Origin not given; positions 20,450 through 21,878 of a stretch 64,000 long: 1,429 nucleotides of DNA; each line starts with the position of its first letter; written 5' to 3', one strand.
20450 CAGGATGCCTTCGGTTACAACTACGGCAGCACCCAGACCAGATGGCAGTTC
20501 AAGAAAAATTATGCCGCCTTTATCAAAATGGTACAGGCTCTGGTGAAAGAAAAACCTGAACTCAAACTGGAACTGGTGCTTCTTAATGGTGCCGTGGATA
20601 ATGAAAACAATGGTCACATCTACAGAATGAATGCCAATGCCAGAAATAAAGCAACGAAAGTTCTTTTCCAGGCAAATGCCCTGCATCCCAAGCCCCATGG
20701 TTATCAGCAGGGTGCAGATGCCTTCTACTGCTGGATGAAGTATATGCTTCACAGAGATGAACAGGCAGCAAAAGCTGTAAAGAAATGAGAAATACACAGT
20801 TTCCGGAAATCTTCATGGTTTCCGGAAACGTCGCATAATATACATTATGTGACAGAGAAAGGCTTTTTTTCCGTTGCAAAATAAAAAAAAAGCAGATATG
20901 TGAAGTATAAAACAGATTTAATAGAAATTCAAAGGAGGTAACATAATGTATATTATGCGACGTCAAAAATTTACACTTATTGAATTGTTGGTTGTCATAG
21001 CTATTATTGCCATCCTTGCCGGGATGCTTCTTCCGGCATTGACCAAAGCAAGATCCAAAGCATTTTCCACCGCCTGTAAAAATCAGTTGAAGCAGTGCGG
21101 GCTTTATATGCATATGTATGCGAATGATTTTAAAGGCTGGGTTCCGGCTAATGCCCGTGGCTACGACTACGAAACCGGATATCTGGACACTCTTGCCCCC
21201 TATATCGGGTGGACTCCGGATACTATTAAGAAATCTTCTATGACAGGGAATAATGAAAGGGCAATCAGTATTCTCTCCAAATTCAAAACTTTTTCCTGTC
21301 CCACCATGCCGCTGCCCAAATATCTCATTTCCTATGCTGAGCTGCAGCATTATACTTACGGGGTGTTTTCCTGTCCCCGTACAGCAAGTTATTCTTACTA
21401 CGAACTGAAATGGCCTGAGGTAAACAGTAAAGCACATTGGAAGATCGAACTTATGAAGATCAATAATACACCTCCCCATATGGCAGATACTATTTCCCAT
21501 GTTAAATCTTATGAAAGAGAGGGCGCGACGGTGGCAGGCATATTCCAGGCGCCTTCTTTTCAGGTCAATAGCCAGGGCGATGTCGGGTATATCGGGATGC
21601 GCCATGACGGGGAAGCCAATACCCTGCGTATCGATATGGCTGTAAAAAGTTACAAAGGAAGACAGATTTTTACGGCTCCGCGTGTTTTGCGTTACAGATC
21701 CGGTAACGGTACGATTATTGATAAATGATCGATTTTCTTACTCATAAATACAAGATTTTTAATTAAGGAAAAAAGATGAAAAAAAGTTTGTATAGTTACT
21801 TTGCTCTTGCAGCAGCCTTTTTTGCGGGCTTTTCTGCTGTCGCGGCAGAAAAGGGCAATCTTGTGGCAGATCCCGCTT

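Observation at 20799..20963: Perfect 23-bp inverted repeat around the SD and start codons of the pseudopilin-like/LamG operon: candidate invertible or start-codon-sequestering switch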

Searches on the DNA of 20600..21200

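Call 64: search_rna_families(source=window, start=20600, end=21200, threshold=evalue, max_evalue=1)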
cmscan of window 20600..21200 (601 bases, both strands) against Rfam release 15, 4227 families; matches with E-value up to 1: 0.
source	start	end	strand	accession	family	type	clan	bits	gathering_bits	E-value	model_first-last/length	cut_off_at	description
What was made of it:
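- On Structured cis-regulatory RNA (SD/start-codon sequestering hairpin): There is no Rfam hit (call 64).
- There is no Rfam match (call 64).
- Tried and rejected: No hit (call 64).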

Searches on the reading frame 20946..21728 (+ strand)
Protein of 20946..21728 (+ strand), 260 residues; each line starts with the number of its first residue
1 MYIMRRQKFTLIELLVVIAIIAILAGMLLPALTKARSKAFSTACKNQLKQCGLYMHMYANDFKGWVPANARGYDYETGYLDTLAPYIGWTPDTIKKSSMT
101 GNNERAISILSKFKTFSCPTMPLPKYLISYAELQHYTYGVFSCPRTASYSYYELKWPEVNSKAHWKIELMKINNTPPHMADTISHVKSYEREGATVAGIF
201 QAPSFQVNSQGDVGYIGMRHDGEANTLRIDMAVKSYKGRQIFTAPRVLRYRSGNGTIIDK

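Call 8: search_protein_families(library=pfam, proteins=[window:20946-21728:+])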
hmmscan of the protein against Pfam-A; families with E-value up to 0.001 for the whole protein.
window:20946-21728:+ (260 aa): 2 families
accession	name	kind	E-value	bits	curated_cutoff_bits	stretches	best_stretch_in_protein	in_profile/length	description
PF07596.16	SBP_bac_10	-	1.1e-06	29.4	23.3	1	34-150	2-125/268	Protein of unknown function (DUF1559)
PF07963.17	N_methyl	-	0.00013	21.8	21.2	1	9-29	7-27/27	Prokaryotic N-terminal methylation motif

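Call 12: find_encoding_contigs(protein=window:20946-21728:+, flank=3000, max_places=10)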
Protein window:20946-21728:+ (260 aa): no gene with exactly this product is on record in the collection.

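Call 13: find_encoding_contigs(protein=window:20955-21728:+, flank=3000, max_places=10)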
Protein window:20955-21728:+ (257 aa): no gene with exactly this product is on record in the collection.

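Call 42: find_homologous_proteins(query=window:20946-21728:+, max_evalue=1e-10)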
Query window:20946-21728:+ (260 aa): 3840 proteins with E <= 1e-10 among 8000 candidates; the best 120 are listed.
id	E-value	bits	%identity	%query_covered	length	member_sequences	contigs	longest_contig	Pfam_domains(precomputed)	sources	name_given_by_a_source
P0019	6.1e-172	588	98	100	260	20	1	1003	PF07596.17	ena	-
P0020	9.7e-150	515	89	100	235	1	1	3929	PF07596.17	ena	-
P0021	1.1e-80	289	55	98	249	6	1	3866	PF07963.18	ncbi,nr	ncbi:MAG: type II secretion system protein [Lentisphaeria bacterium]|nr:type II secretion system pro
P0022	1.0e-75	272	56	98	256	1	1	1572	PF07963.18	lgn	-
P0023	1.2e-53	200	47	91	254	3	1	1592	-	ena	-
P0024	3.9e-49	185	43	99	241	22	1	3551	PF07963.18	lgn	-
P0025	6.6e-49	185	46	90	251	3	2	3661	PF07963.18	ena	-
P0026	2.4e-48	183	45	90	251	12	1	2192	PF07963.18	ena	-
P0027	2.7e-42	163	41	96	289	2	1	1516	PF07963.18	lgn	-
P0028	1.2e-41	161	42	94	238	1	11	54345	PF07596.17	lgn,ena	-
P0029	6.9e-28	116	38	90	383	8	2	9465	PF07963.18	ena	-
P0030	4.2e-20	90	35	91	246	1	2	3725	PF07963.18,PF07596.17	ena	-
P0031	9.8e-19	86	58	32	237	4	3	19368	PF07963.18,PF07596.17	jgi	jgi:prepilin-type N-terminal cleavage/methylation domain-containing protein/prepilin-type processing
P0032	1.2e-18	85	67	22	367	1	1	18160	PF07963.18,PF07596.17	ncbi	-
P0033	1.5e-18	85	55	37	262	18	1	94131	PF07596.17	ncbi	-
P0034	2.0e-18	85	33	94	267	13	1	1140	PF07596.17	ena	-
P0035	2.7e-18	84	54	32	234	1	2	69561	PF07963.18,PF07596.17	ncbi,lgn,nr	ncbi:MAG: type II secretion system protein [Verrucomicrobia bacterium]|nr:type II secretion system p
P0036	3.5e-18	84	49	45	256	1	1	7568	PF07963.18,PF07596.17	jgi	jgi:prepilin-type N-terminal cleavage/methylation domain-containing protein/prepilin-type processing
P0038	4.5e-18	84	42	59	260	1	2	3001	PF07963.18,PF07596.17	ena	-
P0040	9.5e-18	82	44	44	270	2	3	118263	PF07963.18,PF07596.17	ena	-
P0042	1.1e-17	82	34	92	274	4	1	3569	PF07596.17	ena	-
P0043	1.2e-17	82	37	63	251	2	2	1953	PF07596.17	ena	-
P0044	1.5e-17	82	73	25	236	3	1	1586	PF07596.17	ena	-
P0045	2.5e-17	81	45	47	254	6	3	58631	-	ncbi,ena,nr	ncbi:MAG: type II secretion system protein [Lentisphaeria bacterium]|nr:type II secretion system pro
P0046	2.8e-17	81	41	52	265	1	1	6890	PF07963.18,PF07596.17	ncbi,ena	-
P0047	2.9e-17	81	55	32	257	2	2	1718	PF07596.17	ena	-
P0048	2.9e-17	81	71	25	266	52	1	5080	PF07596.17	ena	-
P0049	3.0e-17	81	67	26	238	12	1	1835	PF07963.18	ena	-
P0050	3.6e-17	81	33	96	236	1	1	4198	PF07963.18,PF07596.17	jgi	-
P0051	3.7e-17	81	70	23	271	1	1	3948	PF07963.18,PF07596.17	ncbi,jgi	-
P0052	3.8e-17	81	69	24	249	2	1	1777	PF07596.17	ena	-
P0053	3.8e-17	81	46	45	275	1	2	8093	PF07963.18,PF07596.17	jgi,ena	-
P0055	4.4e-17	80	58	30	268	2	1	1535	PF07963.18,PF07596.17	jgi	-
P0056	4.4e-17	80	73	23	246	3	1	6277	PF07596.17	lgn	-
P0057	4.5e-17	80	40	56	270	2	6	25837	PF07963.18,PF07596.17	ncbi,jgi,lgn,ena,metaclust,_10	metaclust:\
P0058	5.0e-17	80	46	47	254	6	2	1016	PF07963.18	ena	-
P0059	5.1e-17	80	55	33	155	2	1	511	PF07596.17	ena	-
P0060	5.2e-17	80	68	25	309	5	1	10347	PF07963.18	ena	-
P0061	5.8e-17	80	42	58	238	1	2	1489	PF07596.17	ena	-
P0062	6.5e-17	80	71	24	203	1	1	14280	PF07963.18,PF07596.17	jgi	jgi:prepilin-type N-terminal cleavage/methylation domain-containing protein/prepilin-type processing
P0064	7.2e-17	80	54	36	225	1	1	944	PF07963.18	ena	-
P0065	7.3e-17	80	33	97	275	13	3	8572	PF07963.18,PF07596.17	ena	-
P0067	8.2e-17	79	41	52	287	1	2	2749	PF07963.18,PF07596.17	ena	-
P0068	8.4e-17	79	32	95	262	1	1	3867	PF07596.17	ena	-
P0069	9.0e-17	79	49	43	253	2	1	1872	PF07963.18,PF07596.17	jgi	jgi:prepilin-type N-terminal cleavage/methylation domain-containing protein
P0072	9.2e-17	79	35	91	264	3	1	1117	PF07963.18,PF07596.17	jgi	jgi:prepilin-type N-terminal cleavage/methylation domain-containing protein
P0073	9.6e-17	79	32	93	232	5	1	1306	PF07963.18,PF07596.17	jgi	jgi:prepilin-type N-terminal cleavage/methylation domain-containing protein/prepilin-type processing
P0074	1.1e-16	79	69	24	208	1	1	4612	PF07963.18,PF07596.17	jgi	jgi:prepilin-type N-terminal cleavage/methylation domain-containing protein/prepilin-type processing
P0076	1.1e-16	79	45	46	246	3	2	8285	PF07596.17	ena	-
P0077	1.2e-16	79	43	47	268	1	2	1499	PF07963.18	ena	-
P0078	1.4e-16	79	67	25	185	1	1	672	PF07963.18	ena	-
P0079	1.4e-16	79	34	88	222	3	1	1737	PF07963.18,PF07596.17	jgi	-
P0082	1.6e-16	78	52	33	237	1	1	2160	PF07596.17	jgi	jgi:prepilin-type N-terminal cleavage/methylation domain-containing protein/prepilin-type processing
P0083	1.6e-16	78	65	28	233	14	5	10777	PF07963.18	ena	-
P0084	1.7e-16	78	44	45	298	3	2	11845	PF07596.17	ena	-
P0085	1.7e-16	78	50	35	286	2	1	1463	PF07963.18,PF07596.17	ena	-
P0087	1.8e-16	78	71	25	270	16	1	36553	PF07963.18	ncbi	-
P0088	1.9e-16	78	32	91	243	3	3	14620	PF07596.17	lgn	-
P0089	1.9e-16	78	54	33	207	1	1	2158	PF07596.17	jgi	jgi:prepilin-type N-terminal cleavage/methylation domain-containing protein/prepilin-type processing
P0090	2.0e-16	78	34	92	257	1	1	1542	PF07963.18,PF07596.17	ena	-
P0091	2.1e-16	78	67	24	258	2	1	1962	PF07963.18,PF07596.17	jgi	jgi:prepilin-type N-terminal cleavage/methylation domain-containing protein/prepilin-type processing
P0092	2.2e-16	78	33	90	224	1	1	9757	PF07596.17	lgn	-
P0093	2.2e-16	78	53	38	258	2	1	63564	PF07963.18,PF07596.17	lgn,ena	-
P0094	2.3e-16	78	59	28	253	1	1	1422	PF07596.17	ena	-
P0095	2.4e-16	78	37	64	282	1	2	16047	PF07963.18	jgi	-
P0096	2.9e-16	78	48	45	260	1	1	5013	PF07963.18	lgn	-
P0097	3.0e-16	78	43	46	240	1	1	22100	PF07596.17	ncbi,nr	ncbi:MAG: DUF1559 domain-containing protein [Victivallaceae bacterium]|nr:DUF1559 domain-containing 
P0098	3.0e-16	78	47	46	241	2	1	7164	PF07963.18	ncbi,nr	ncbi:MAG: type II secretion system protein [Lentisphaeria bacterium]|nr:type II secretion system pro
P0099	3.1e-16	78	59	32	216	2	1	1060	PF07963.18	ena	-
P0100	3.1e-16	78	68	25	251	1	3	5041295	PF07596.17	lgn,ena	-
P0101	3.2e-16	77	53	37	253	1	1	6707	PF07963.18,PF07596.17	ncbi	-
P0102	3.3e-16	77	58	30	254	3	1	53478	PF07963.18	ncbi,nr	ncbi:MAG: type II secretion system protein [Lentisphaeria bacterium]|nr:type II secretion system pro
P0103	3.3e-16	77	46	43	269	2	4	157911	PF07963.18,PF07596.17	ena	-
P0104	3.4e-16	77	65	24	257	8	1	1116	PF07963.18,PF07596.17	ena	-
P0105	3.4e-16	77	56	31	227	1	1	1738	PF07963.18,PF07596.17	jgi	jgi:prepilin-type processing-associated H-X9-DG protein/prepilin-type N-terminal cleavage/methylatio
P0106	3.7e-16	77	65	25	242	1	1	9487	PF07596.17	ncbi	-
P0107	3.9e-16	77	68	24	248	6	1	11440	PF07963.18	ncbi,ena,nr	ncbi:MAG: type II secretion system protein [Lentisphaeria bacterium]|nr:type II secretion system pro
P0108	3.9e-16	77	68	25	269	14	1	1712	PF07963.18,PF07596.17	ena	-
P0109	4.0e-16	77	43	45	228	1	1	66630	PF07596.17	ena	-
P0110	4.0e-16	77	75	23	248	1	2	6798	PF07596.17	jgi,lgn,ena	-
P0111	4.2e-16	77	53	34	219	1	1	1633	PF07596.17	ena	-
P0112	4.3e-16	77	43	41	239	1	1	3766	PF07596.17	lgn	-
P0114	4.7e-16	77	51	36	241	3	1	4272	PF07963.18,PF07596.17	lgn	-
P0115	4.8e-16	77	57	33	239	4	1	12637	PF07596.17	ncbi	-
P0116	4.9e-16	77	60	30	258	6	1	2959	PF07596.17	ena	-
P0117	5.1e-16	77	64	27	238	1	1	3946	PF07963.18,PF07596.17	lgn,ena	-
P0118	5.4e-16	77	50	36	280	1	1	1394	PF07963.18,PF07596.17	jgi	jgi:prepilin-type N-terminal cleavage/methylation domain-containing protein/prepilin-type processing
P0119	5.5e-16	77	71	24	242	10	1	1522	PF07963.18,PF07596.17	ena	-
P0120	5.7e-16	77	44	45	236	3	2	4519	PF07596.17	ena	-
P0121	5.7e-16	77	55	33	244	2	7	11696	PF07963.18,PF07596.17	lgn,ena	-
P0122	5.8e-16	77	43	44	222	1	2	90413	PF07963.18,PF07596.17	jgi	jgi:prepilin-type N-terminal cleavage/methylation domain-containing protein/prepilin-type processing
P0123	6.3e-16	76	42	49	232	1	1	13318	PF07963.18,PF07596.17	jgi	jgi:prepilin-type N-terminal cleavage/methylation domain-containing protein/prepilin-type processing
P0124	6.3e-16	76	66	25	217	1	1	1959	PF07596.17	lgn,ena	-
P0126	6.5e-16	76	44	48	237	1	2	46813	PF07963.18,PF07596.17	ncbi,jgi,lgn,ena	-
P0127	6.5e-16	76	52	33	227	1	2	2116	PF07963.18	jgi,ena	-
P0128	6.6e-16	76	55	37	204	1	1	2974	PF07596.17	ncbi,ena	-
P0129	6.6e-16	76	45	46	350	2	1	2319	PF07596.17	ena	-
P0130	6.9e-16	76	32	90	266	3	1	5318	PF07963.18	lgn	-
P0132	7.0e-16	76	38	61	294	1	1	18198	PF07963.18,PF07596.17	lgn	-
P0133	7.5e-16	76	47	44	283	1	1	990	PF07963.18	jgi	jgi:prepilin-type N-terminal cleavage/methylation domain-containing protein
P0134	7.5e-16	76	43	47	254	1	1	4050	PF07963.18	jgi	jgi:prepilin-type N-terminal cleavage/methylation domain-containing protein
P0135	8.2e-16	76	43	46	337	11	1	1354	PF07963.18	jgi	jgi:prepilin-type N-terminal cleavage/methylation domain-containing protein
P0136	8.6e-16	76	56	31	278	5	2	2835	PF07963.18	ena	-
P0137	8.6e-16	76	66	24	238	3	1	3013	PF07596.17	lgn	-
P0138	8.6e-16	76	58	28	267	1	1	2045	PF07963.18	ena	-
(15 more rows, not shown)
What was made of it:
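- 20946..21728 (+): Controlled gene 1: a prepilin-type (N_methyl) / DUF1559 pseudopilin-like protein of 260 aa (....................). Call 8 (PF07596, PF07963) and call 42 (3840 homologues at E <= 1e-10).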

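Call 44: find_encoding_contigs(protein=P0083, flank=2500, max_places=10)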
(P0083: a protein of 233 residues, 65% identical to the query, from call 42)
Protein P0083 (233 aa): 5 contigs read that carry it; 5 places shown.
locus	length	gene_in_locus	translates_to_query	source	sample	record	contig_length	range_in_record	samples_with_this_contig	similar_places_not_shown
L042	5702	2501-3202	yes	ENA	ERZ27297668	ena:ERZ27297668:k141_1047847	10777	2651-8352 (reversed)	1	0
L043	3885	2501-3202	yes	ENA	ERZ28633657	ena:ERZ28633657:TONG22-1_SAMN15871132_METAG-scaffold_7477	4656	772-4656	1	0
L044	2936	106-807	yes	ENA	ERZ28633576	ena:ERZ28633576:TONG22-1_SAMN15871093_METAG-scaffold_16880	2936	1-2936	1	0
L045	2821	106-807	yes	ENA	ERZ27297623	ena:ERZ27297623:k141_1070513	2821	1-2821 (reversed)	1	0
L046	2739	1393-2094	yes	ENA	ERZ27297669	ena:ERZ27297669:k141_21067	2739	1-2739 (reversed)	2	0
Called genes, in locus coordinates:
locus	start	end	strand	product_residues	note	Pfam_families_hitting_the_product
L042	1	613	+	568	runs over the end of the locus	PF00749:tRNA-synt_1c, PF03950:tRNA-synt_1c_C, PF20974:tRNA-synt_1c_C2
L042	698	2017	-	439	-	PF07690:MFS_1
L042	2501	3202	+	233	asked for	PF07963:N_methyl (weak)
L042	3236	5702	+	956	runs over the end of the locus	PF03648:Glyco_hydro_67N, PF16126:DUF4838, PF06452:CBM9_1 (weak)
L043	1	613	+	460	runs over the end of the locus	?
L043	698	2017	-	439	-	PF07690:MFS_1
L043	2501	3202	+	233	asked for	PF07963:N_methyl (weak)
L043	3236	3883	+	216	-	?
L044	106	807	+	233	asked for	PF07963:N_methyl (weak)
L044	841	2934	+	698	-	?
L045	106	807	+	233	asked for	PF07963:N_methyl (weak)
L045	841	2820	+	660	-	?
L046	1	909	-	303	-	?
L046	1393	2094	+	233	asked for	PF07963:N_methyl (weak)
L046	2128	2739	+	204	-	?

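Call 45: find_encoding_contigs(protein=P0045, flank=2500, max_places=10)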
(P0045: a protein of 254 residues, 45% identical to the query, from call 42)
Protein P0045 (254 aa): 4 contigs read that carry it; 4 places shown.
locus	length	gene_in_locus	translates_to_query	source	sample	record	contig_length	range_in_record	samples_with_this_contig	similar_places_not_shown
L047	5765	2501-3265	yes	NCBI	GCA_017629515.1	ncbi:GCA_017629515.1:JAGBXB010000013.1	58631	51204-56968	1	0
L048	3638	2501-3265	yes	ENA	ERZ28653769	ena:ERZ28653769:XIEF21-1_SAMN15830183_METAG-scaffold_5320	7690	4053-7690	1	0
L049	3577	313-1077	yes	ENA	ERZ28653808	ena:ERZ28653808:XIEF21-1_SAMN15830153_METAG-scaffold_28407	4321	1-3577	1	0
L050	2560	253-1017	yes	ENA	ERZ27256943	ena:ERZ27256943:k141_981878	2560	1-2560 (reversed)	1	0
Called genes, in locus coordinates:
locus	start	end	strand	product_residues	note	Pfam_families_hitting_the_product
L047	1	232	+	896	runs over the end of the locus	PF03648:Glyco_hydro_67N (faint), PF02838:Glyco_hydro_20b (weak), PF16126:DUF4838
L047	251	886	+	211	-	PF02163:Peptidase_M50 (weak)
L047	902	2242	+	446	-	PF13742:tRNA_anti_2, PF01336:tRNA_anti-codon, PF02601:Exonuc_VII_L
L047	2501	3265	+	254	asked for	-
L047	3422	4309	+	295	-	PF01039:Carboxyl_trans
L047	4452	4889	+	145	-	PF00472:RF-1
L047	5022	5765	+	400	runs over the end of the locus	PF01408:GFO_IDH_MocA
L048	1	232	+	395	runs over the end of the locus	-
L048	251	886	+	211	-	PF02163:Peptidase_M50 (weak)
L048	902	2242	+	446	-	PF13742:tRNA_anti_2, PF01336:tRNA_anti-codon, PF02601:Exonuc_VII_L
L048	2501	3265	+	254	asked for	-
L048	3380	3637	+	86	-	?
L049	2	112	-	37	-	?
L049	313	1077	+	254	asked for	-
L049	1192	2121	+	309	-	PF01039:Carboxyl_trans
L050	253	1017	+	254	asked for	-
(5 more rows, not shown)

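Call 46: find_encoding_contigs(protein=P0019, flank=2500, max_places=10)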
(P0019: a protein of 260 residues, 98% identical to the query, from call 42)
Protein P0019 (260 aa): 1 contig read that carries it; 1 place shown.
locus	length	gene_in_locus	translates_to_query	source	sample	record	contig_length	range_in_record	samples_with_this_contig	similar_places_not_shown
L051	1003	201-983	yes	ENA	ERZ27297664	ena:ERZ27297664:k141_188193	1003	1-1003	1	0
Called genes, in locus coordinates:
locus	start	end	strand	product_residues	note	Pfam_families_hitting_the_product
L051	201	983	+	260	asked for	PF07596:SBP_bac_10 (weak)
